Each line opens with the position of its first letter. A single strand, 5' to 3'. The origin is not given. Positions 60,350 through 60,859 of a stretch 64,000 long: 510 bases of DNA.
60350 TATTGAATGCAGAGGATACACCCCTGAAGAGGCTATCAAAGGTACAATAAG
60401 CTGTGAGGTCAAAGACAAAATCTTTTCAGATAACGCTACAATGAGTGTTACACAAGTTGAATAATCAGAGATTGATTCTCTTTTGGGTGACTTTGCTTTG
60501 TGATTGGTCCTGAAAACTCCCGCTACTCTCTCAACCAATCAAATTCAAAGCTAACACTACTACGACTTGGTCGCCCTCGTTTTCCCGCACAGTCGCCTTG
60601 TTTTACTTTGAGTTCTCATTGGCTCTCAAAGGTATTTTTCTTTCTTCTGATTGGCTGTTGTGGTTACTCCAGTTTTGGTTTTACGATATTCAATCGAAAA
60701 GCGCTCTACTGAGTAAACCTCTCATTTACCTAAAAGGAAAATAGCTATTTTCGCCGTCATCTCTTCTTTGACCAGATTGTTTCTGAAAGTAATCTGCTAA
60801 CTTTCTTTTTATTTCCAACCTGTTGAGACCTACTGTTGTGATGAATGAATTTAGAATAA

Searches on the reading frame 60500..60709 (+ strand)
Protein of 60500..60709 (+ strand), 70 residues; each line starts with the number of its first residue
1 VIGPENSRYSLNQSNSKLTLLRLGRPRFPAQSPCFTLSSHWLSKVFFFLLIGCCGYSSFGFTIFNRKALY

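Call 33: search_protein_representatives(protein=window:60500-60709:+)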
Query: 70 residues. Proteins with E-value up to 0.001 (for the whole library): 222; up to 1e-10: 11; up to 1e-30: 0. The best 150 are listed.
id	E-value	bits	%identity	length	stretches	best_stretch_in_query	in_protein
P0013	1.7e-14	69.3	61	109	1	1-69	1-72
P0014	2.7e-14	68.7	70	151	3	28-63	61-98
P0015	1.3e-12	63.4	59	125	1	4-69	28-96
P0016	1.9e-12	62.8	56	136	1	1-70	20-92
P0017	7.1e-12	61.0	52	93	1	2-66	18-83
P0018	1.4e-11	60.1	55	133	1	1-69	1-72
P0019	2.0e-11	59.6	50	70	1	1-70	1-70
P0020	5.7e-11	58.2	54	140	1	1-69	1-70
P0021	6.0e-11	58.1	53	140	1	1-70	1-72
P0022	8.5e-11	57.6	54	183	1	1-69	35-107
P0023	8.7e-11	57.6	51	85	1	1-70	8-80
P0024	1.4e-10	56.9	56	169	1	1-70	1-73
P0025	1.9e-10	56.5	57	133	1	7-69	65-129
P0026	2.2e-10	56.3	54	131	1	2-70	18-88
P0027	3.1e-10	55.8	54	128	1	2-70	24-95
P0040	4.7e-09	52.1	51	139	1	2-70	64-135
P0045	1.4e-08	50.6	46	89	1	2-68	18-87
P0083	6.3e-07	45.3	51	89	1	1-69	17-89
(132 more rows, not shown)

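Call 41: find_encoding_contigs(protein=P0013, flank=10000, max_places=4)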
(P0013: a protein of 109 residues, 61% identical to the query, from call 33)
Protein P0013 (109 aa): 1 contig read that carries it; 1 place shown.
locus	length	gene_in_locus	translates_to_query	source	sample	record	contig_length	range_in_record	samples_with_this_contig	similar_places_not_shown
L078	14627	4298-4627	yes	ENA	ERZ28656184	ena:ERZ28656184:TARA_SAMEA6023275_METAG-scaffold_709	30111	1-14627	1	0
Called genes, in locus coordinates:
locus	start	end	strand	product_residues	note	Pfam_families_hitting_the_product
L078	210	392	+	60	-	-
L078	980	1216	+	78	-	-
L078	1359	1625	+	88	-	-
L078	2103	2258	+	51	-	-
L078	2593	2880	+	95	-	-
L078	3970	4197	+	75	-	-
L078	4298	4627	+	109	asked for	-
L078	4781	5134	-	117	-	-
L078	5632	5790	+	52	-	-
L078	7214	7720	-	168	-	-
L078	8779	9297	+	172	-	-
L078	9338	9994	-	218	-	-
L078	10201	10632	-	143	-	-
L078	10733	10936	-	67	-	-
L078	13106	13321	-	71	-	-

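Call 42: find_encoding_contigs(protein=P0083, flank=10000, max_places=10)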
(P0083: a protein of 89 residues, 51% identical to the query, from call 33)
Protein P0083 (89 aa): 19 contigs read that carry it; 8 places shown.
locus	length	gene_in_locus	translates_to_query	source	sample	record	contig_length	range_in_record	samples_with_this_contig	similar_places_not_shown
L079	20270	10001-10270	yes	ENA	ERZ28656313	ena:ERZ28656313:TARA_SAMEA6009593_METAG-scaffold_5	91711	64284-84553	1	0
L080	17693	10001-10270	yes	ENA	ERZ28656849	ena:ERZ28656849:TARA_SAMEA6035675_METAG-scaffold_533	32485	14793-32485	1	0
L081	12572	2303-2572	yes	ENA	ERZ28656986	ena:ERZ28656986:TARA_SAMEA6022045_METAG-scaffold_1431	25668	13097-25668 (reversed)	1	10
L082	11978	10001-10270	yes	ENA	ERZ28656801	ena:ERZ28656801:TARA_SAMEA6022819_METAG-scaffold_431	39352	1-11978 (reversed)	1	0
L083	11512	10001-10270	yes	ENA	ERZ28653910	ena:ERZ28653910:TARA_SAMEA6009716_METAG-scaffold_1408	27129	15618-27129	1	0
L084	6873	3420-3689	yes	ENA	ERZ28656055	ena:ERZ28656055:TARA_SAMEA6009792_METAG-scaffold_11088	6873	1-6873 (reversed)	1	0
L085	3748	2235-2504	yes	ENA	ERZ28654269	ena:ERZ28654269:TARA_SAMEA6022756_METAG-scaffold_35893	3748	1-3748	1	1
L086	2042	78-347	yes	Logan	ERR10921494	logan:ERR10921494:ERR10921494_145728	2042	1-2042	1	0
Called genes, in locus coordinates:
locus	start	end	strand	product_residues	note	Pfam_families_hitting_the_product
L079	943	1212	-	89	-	-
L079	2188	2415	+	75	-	-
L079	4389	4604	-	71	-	-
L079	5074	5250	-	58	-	-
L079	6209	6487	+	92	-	PF16457:PH_12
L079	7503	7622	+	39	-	-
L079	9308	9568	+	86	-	-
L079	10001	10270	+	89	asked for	-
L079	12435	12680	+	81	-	-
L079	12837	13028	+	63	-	-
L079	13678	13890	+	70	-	PF00387:PI-PLC-Y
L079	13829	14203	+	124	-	-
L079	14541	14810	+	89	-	PF00387:PI-PLC-Y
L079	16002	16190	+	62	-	PF00168:C2 (faint)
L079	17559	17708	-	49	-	-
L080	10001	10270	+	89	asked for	-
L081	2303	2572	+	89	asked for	-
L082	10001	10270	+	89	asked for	-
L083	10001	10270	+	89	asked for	-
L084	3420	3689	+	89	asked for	-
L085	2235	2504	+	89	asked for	-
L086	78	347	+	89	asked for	-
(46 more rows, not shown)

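Call 47: find_encoding_contigs(protein=P0040, flank=10000, max_places=2)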
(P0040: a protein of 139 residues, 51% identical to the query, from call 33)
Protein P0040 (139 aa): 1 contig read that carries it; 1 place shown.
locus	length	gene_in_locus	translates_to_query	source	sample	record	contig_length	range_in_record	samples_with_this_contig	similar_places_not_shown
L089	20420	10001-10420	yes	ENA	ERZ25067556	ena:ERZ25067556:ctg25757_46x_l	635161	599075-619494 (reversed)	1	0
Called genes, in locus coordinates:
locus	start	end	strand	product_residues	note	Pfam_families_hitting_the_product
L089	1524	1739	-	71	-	-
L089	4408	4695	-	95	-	-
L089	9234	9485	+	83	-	-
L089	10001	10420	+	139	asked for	-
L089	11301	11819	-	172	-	-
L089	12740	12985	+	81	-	-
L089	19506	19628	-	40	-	-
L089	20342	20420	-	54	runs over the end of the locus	-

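Call 49: find_encoding_contigs(protein=P0045, flank=10000, max_places=3)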
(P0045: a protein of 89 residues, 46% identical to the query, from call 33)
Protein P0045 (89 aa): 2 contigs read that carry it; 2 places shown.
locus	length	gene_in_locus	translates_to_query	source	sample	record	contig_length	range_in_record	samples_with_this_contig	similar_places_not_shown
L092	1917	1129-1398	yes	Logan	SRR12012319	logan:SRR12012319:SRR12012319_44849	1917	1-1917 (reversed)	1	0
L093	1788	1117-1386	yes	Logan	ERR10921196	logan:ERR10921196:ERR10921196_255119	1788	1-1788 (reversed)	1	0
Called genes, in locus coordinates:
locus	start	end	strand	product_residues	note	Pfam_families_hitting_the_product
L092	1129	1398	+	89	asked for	-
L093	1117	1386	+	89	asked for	-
